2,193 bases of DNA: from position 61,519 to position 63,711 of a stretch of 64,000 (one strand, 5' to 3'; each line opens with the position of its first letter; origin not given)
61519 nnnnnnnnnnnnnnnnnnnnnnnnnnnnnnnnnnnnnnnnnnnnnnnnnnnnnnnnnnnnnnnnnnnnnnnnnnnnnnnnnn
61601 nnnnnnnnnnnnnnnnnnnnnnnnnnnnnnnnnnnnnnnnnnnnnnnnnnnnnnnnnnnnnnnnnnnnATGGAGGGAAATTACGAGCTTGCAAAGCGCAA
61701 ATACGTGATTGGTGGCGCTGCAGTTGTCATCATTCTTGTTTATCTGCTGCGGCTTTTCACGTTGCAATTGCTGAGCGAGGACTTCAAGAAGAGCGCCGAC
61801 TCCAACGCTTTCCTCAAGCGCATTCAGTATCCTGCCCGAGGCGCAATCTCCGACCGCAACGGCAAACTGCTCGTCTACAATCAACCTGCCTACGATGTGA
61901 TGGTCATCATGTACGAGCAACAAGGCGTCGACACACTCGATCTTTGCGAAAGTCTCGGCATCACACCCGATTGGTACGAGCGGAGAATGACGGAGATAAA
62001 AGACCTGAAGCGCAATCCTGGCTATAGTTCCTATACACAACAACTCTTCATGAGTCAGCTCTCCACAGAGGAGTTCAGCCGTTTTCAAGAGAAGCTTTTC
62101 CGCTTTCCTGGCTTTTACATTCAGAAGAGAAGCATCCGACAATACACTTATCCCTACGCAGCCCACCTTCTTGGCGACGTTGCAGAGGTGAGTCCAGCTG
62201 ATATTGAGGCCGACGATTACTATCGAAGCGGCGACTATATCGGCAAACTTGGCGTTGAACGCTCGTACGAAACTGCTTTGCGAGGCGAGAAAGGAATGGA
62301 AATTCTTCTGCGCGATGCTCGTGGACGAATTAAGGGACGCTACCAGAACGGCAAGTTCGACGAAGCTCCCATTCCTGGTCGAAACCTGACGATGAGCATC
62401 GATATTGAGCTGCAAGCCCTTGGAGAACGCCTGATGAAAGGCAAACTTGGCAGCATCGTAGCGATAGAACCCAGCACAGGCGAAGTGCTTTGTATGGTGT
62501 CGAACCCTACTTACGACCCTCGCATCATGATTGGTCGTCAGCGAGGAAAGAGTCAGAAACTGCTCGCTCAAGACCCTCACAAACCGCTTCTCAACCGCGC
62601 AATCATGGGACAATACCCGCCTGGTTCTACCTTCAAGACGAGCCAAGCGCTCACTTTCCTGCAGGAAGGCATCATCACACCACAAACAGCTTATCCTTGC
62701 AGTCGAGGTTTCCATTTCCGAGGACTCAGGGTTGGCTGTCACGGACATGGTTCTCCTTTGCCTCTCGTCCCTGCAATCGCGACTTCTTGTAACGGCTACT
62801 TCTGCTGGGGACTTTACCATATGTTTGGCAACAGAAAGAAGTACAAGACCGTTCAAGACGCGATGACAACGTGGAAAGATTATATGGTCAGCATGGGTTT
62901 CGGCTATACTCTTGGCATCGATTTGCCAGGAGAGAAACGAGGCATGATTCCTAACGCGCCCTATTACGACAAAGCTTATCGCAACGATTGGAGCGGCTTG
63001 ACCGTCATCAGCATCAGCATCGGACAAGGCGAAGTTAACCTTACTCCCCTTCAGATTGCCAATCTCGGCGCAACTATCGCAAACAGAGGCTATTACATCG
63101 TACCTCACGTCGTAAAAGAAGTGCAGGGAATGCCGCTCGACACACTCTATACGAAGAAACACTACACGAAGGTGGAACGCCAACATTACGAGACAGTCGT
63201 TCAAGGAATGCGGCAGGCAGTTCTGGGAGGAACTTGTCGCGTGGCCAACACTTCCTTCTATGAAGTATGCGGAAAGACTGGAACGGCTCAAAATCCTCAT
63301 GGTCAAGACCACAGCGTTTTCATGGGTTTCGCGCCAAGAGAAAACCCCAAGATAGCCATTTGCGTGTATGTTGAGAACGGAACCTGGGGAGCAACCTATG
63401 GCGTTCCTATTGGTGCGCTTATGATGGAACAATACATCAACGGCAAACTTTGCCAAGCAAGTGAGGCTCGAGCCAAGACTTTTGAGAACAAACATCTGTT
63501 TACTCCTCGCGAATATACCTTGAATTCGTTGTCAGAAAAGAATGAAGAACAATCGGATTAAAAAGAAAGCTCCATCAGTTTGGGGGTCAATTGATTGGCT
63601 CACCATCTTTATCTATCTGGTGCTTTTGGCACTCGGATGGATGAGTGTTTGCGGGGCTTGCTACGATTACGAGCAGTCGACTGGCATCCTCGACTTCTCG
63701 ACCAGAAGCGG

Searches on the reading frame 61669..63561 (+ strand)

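Call 42: search_protein_families(library=pfam, proteins=[window:61669-63561:+], max_evalue=0.001)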
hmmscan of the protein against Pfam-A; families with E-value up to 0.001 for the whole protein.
window:61669-63561:+ (630 aa): 2 families
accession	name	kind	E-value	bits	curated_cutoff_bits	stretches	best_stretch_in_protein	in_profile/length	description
PF00905.27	Transpeptidase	-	3.5e-51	174.6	22.1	1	261-580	1-292/299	Penicillin binding protein transpeptidase domain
PF03717.20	PBP_dimer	-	9.2e-39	134.2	24.4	1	54-223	3-177/180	Penicillin-binding Protein dimerisation domain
